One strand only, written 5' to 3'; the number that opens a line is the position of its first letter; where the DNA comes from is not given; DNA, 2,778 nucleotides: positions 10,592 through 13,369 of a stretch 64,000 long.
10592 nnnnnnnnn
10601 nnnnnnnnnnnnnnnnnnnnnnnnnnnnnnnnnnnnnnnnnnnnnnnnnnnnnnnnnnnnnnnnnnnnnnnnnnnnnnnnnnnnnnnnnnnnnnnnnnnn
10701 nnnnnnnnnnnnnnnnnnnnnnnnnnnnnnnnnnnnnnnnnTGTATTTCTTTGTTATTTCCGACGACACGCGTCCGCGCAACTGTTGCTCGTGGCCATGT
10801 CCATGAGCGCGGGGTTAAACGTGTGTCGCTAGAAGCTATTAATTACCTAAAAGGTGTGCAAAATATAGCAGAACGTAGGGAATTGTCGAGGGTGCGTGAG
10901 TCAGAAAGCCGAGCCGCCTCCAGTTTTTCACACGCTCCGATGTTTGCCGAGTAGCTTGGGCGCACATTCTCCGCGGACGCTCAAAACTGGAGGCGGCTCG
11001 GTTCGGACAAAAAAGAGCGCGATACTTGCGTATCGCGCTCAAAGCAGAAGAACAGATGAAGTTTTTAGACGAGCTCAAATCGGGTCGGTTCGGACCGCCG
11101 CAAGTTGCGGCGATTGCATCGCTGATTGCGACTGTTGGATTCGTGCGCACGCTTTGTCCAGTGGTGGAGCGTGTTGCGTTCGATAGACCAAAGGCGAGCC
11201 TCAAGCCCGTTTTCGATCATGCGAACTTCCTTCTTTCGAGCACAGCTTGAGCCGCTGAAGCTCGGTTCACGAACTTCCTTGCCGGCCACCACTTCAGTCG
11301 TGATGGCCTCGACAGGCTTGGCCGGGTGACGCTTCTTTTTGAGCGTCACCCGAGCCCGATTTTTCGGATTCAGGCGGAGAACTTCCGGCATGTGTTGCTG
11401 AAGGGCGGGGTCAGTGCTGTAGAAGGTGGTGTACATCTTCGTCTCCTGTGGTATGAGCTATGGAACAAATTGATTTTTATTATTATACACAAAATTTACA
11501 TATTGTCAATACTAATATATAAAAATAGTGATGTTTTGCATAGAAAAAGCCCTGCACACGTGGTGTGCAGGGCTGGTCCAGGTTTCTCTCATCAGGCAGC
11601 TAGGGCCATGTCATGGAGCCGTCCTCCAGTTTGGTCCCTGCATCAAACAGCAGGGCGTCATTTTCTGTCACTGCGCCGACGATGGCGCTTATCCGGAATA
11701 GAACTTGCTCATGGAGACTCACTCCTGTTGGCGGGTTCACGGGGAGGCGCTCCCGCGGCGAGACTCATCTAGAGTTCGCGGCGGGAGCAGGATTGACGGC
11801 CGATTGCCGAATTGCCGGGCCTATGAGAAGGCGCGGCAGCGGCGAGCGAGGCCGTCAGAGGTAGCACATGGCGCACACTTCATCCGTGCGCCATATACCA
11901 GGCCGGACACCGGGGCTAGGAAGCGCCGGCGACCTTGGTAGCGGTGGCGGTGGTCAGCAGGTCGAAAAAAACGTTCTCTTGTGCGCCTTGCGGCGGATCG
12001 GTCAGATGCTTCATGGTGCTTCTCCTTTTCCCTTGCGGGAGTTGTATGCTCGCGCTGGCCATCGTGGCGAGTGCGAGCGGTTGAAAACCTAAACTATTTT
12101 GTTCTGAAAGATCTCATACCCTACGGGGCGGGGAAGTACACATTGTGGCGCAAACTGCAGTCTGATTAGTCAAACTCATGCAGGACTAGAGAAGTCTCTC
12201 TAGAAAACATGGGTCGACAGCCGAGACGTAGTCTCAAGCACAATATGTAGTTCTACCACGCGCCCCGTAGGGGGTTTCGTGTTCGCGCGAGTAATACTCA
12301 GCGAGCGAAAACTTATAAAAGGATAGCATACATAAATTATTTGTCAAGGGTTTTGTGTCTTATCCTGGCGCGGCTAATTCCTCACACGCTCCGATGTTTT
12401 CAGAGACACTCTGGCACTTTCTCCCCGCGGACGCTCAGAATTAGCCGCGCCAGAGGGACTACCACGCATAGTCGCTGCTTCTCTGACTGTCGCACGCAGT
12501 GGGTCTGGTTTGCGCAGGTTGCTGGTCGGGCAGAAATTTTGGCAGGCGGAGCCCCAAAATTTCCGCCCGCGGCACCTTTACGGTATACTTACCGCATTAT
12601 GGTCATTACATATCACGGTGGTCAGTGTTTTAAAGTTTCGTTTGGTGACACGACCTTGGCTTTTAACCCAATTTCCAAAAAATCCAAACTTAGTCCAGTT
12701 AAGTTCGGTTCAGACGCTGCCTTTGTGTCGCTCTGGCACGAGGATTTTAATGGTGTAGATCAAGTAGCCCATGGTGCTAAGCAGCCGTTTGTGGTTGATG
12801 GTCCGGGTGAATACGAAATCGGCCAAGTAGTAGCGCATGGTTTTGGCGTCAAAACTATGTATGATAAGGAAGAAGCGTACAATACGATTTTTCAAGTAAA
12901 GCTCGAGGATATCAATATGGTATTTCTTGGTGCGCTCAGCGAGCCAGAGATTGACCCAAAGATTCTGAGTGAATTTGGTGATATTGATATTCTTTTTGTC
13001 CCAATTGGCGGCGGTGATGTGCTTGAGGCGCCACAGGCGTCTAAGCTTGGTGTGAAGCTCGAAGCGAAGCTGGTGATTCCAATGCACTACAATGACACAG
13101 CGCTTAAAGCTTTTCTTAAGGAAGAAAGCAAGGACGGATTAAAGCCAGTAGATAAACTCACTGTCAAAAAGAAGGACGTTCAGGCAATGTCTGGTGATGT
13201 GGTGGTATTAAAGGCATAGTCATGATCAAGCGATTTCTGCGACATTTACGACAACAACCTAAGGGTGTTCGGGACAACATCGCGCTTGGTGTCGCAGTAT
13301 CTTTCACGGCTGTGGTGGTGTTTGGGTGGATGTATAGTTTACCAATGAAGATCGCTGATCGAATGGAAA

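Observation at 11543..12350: GC-rich ORF-poor island of ~760 nt with its own promoter-like site and terminator on the minus strand: candidate large structured RNA or micro-ORF locus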

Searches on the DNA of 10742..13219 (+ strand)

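Call 6: search_rna_families(source=window, start=11400, end=12650, threshold=evalue, max_evalue=10, show_alignments=3)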
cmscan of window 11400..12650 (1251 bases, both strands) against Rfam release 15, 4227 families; matches with E-value up to 10: 5.
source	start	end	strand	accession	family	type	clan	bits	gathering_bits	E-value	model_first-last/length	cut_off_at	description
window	12183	12216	+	RF01100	PK-BYV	Cis-reg;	-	19.7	50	0.24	1-40/40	no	3'-terminal pseudoknot in BYV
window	11944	12060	-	RF02221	sRNA-Xcc1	Gene; sRNA;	-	17.2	53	7.9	1-87/87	no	sRNA-Xcc1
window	11469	11574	+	RF02822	Srn266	Gene; sRNA;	-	16.8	63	9.9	1-112/112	no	Streptococcus RNA 266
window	11511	11580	+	RF01472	rli40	Gene; sRNA;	-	14.1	100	0.92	1-263/263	no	Listeria sRNA rli40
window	12518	12584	-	RF00989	mir-492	Gene; miRNA;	-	13.7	76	8.3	1-75/75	no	mir-492 microRNA precursor family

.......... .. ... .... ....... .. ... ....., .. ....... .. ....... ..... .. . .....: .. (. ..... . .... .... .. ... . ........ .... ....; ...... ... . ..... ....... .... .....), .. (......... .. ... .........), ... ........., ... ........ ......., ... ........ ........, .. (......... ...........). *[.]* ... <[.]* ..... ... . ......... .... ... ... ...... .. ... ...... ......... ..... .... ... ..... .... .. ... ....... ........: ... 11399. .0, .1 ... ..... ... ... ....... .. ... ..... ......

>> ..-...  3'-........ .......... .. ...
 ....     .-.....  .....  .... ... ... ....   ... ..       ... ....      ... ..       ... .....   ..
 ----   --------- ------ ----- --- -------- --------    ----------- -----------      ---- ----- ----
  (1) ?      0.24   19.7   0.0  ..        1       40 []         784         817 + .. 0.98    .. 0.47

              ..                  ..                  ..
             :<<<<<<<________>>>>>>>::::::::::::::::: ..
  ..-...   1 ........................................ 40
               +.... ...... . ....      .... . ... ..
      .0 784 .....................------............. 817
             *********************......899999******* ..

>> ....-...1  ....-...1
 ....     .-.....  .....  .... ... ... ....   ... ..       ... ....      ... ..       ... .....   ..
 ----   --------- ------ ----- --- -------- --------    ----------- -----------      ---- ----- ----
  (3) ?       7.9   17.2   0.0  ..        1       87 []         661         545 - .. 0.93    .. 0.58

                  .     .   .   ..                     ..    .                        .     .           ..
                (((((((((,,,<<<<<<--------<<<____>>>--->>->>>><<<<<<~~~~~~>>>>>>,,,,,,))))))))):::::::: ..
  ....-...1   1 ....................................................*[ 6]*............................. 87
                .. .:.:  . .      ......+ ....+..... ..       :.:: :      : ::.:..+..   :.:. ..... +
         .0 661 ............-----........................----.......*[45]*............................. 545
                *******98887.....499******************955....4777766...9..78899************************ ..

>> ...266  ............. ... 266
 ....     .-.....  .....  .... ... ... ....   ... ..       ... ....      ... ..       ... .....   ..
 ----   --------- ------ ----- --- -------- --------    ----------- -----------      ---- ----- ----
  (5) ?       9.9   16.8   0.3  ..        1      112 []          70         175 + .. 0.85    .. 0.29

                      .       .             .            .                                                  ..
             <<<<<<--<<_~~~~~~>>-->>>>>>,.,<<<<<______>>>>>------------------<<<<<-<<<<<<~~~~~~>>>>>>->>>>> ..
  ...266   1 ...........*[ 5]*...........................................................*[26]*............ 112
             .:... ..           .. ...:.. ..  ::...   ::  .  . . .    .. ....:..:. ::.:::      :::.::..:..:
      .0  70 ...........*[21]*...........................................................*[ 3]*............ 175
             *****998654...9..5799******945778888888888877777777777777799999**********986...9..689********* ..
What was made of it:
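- On tmRNA (ssrA): No tmRNA-clan hit appears at E<=10 in 11400-12650 (call 6).
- On RNase P RNA / SRP RNA / 6S RNA / large ornate RNAs (OLE, GOLLD, ROOL, HEARO, raiA): The permissive scan of the island gives only chance-level hits to unrelated families (call 6).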

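Call 19: search_dna_similar(query=window:10742-12598:+, collection=plasmids, mode=distant)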
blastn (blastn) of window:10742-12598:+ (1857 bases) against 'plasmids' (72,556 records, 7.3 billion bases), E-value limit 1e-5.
No match.

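Call 20: search_dna_similar(query=window:10742-12598:+, collection=phages, mode=distant)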
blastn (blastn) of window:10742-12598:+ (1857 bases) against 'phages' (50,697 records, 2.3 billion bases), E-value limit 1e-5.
No match.
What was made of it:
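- On Horizontally acquired cassette / mobile element: No blastn match in the plasmid or phage collections (calls 19, 20).
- Tried and rejected: Foreign origin: blastn against the plasmid and phage collections gave no match (calls 19, 20).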

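Call 37: build_rna_model(alignment_id=A2)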
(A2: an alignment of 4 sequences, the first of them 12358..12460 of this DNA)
Model R1 built from alignment A2 (4 sequences, 114 columns); structure: RNAalifold consensus.
model positions 97; base pairs 27; branch points 0; effective number of sequences 1.5; information 0.591 bits per position. Calibrated on 0.2 Mb of random sequence (short: E-values are rough).
structure used (alignment columns):
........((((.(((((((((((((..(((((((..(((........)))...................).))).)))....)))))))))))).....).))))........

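Call 38: search_with_rna_model(model_id=R1, sources=[window, L011, L012, L013, L014, L015, L016, L017, L018, L019, L020, L021, L022, L023, L024, L025, L026, L028, L029, L030, L031, L032, L033, L034, L035, L036, L037, L038, L039, L040, L041, L042, L043, L044, L045, L046, L047, L048, L049, L050, L051, L052, L053, L054, L055, L056, L057, L058, L059, L062, L063], max_evalue=1, make_alignment=true)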
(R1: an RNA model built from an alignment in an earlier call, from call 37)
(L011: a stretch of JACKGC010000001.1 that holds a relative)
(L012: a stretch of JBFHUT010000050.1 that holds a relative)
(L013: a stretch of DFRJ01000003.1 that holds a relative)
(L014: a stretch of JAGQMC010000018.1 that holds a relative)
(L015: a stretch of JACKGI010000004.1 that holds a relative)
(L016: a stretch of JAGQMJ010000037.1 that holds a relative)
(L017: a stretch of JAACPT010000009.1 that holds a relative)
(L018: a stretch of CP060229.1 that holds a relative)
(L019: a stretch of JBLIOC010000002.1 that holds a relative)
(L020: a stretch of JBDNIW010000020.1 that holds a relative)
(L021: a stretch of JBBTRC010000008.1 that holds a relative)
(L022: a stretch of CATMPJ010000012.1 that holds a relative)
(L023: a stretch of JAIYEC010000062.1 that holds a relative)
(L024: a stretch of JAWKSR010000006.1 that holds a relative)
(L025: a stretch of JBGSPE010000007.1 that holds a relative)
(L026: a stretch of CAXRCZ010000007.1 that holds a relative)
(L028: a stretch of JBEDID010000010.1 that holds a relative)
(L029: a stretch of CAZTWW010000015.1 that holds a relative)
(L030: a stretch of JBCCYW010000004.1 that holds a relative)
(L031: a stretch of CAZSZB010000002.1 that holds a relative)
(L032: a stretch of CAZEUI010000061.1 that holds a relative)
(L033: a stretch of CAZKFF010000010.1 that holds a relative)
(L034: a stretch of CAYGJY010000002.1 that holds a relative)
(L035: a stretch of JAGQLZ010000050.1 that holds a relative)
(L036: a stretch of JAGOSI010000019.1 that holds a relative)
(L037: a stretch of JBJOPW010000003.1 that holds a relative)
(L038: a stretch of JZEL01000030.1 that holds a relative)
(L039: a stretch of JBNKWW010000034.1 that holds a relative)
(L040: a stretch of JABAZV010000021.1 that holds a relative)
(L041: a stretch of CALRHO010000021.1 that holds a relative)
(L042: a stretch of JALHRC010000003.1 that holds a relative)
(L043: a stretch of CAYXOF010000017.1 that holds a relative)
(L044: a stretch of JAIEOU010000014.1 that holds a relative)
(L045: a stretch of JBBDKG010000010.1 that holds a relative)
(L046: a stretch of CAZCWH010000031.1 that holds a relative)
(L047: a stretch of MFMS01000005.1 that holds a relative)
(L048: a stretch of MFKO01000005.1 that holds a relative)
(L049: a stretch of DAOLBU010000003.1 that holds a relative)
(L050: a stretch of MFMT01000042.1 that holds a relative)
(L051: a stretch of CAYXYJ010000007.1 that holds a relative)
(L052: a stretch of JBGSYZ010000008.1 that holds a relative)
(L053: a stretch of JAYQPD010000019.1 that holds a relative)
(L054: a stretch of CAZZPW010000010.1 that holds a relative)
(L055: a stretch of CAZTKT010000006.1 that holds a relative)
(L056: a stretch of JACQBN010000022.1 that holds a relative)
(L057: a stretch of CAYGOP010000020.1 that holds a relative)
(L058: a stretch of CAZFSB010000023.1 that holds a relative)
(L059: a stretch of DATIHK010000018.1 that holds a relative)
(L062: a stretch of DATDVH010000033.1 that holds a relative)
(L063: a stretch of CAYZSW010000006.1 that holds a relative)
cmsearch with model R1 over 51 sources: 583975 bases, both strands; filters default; matches with E-value up to 1: 6.
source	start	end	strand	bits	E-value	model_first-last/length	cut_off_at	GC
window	12362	12460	-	100.6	4e-19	1-97/97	no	0.59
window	10908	11004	-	97.6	1.8e-18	1-97/97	no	0.62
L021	4258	4355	-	89.6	1e-16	1-97/97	no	0.49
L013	4630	4727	-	84.1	1.7e-15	1-97/97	no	0.57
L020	5554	5650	-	52.9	1.3e-08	1-97/97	no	0.54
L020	3469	3565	-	26.3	0.0092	1-97/97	no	0.38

Alignment A3: 6 matches aligned to the model, 102 columns, each read 5' to 3' on its own strand. Consensus structure (alignment columns), stored with it:
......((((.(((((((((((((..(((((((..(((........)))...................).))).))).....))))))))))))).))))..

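Call 52: search_rna_families(sources=[L024, L023, L053, L025, L037, L042, L012, L014, L057, L021, L033], threshold=gathering)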
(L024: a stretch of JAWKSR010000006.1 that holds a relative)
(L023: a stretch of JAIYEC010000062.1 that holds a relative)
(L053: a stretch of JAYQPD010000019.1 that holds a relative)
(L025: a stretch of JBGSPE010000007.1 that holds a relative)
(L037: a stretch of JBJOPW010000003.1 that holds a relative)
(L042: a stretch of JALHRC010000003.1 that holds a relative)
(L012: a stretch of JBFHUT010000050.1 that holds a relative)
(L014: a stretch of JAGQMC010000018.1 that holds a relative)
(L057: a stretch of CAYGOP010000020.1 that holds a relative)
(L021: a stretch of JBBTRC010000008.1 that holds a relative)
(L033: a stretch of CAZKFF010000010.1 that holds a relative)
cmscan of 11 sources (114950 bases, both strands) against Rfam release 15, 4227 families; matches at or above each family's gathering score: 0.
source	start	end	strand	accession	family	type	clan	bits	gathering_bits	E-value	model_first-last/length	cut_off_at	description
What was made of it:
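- On RNase P RNA / SRP RNA / 6S RNA / large ornate RNAs (OLE, GOLLD, ROOL, HEARO, raiA): 11 related loci give no hits (call 52).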

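Call 71: build_rna_model(alignment_id=A5, structure=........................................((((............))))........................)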
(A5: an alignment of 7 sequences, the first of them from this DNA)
Model R2 built from alignment A5 (7 sequences, 84 columns); structure: as given.
model positions 75; base pairs 4; branch points 0; effective number of sequences 7; information 0.631 bits per position. Calibrated on 0.2 Mb of random sequence (short: E-values are rough).
structure used (alignment columns):
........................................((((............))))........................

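Call 72: search_with_rna_model(model_id=R2, sources=[window, L011, L012, L013, L014, L015, L016, L017, L018, L019, L020, L021, L022, L023, L024, L025, L026, L028, L029, L030, L031, L032, L033, L034, L035, L036, L037, L038, L039, L040, L041, L042, L043, L044, L045, L046, L047, L048, L049, L050, L051, L052, L053, L054, L055, L056, L057, L058, L071, L072, L073, L074, L075, L076, L077, L080, L081, L082, L083, L084, L085, L086, L087, L088, L091, L092, L093, L094, L095, L097, L098, L099, L100, L101, L102, L103, L104, L106, L109, L110, L114, L115, L117, L118, L119, L121, L122, L123, L124, L126, L127, L130, L131, L132, L133, L136, L140, L141, L143, L146], max_evalue=5, show_alignments=0)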
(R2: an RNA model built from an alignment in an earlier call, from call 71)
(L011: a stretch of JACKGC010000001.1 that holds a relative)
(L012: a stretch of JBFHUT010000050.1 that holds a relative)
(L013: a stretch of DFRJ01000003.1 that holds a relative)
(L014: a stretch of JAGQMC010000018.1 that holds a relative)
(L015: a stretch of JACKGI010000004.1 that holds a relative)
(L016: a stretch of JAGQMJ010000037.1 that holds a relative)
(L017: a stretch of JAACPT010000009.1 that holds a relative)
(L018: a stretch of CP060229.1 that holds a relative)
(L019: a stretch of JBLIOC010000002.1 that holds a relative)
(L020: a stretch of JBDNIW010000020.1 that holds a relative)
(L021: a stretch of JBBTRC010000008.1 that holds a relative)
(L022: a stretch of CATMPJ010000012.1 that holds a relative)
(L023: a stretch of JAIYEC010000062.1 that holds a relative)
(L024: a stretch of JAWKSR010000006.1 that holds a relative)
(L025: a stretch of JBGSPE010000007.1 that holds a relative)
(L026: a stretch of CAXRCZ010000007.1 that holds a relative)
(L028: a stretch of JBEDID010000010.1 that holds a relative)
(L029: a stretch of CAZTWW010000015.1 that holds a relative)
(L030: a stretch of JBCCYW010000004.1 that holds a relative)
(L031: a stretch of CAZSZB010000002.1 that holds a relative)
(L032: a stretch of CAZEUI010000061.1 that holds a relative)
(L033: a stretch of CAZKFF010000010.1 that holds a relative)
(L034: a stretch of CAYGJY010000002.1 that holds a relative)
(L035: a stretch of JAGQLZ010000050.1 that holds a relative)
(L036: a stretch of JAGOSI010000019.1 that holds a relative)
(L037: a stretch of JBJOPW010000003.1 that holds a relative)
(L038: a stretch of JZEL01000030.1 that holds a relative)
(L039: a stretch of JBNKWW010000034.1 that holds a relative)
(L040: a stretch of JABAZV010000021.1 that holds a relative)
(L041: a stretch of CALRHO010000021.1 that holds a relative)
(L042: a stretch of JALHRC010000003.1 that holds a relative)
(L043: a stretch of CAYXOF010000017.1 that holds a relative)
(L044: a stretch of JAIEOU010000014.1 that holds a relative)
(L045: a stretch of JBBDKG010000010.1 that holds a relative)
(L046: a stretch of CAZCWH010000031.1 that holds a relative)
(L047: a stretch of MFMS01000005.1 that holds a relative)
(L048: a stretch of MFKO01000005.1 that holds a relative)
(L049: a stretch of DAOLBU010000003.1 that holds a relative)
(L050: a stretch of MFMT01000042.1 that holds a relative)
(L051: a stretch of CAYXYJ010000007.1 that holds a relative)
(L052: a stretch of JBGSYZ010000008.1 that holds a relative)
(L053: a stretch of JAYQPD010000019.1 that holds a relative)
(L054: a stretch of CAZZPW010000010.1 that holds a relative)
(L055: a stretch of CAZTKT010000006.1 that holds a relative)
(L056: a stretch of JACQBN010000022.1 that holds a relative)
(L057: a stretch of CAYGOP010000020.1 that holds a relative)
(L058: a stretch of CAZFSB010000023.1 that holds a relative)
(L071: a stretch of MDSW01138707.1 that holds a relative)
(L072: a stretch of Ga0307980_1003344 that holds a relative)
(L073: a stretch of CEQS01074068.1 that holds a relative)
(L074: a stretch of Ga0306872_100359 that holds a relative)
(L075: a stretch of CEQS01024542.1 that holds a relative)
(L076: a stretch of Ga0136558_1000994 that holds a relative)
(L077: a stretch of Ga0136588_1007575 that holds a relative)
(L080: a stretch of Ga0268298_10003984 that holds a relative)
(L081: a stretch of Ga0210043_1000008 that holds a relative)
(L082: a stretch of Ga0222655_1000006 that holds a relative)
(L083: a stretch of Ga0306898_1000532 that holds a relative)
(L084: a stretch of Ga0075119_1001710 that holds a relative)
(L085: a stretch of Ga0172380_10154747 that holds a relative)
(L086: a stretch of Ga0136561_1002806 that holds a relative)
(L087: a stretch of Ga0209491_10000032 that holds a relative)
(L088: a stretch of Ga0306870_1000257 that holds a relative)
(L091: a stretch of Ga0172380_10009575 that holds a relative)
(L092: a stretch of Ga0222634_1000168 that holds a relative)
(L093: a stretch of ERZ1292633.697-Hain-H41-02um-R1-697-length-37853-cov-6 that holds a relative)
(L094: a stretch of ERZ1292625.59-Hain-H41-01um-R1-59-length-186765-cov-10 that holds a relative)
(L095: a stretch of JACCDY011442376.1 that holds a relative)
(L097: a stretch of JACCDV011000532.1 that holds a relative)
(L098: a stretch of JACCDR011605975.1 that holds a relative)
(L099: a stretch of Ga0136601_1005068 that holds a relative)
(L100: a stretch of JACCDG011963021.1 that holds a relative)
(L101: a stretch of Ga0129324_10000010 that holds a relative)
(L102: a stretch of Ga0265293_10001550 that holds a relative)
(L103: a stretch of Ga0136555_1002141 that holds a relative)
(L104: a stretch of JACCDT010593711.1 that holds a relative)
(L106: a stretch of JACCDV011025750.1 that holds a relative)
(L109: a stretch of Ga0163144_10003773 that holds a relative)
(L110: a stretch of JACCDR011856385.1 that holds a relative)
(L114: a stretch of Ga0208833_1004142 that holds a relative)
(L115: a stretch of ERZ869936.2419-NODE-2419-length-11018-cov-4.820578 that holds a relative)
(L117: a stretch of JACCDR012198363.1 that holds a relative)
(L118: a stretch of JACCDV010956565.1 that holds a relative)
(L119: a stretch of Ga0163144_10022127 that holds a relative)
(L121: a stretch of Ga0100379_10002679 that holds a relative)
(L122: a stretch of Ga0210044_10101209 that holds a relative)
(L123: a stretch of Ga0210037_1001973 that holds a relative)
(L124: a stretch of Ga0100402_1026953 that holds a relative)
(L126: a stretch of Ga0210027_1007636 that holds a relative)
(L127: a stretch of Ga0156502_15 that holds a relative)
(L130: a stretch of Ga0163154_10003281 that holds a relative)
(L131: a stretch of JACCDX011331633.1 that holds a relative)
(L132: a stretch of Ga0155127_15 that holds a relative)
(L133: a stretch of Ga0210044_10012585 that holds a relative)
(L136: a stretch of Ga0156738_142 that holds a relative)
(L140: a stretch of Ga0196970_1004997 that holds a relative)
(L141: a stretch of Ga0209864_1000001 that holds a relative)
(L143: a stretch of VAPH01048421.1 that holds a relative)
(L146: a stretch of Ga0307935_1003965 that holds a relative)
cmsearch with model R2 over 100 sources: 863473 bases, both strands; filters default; matches with E-value up to 5: 13.
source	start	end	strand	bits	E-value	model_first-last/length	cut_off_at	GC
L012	2185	2258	-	67.7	1.1e-12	1-75/75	no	0.5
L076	2618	2695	-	67.5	1.1e-12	1-75/75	no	0.53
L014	2402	2477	-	66.5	1.9e-12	1-75/75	no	0.54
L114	1906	1980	-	56.7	3.4e-10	1-75/75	no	0.47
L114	1802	1879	-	56.4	3.9e-10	1-75/75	no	0.54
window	11652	11725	-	56.4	4e-10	1-75/75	no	0.54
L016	1413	1487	-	49.9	1.2e-08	1-75/75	no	0.55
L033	6789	6867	-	16.2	0.62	1-75/75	no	0.61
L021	2556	2631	+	15.2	1.1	1-75/75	no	0.53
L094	56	131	+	15.2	1.1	1-75/75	no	0.53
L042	5492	5573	-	13.4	2.8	1-75/75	no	0.56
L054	1559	1585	-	13.3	3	38-65/75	no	0.56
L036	2286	2345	+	12.7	4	1-75/75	no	0.32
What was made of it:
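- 11656..11691 (-): H-type pseudoknot that starts at the stop codon. S1 is GCGCC/GGCGC (11688-11684 / 11677-11673). S2 is CGUC/GACG (11681-11678 / 11659-11656). They are joined by the A-rich linker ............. (11672-11660). It hits only the equivalent sites in L012, L014, L016, L076 and L114 (two copies) within 863 kb (call 72).
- On Paceibacteria rpsA/MBL-spacer micro-ORF unit (defined here): R2 scores 56.4 bits at 11652-11725 (call 72).
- The pseudoknot module is found by model R2 only at this locus, in 6 species, at E 1e-8 to 1e-12 (call 72). The R2 hits are significant and locus-specific (call 72).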
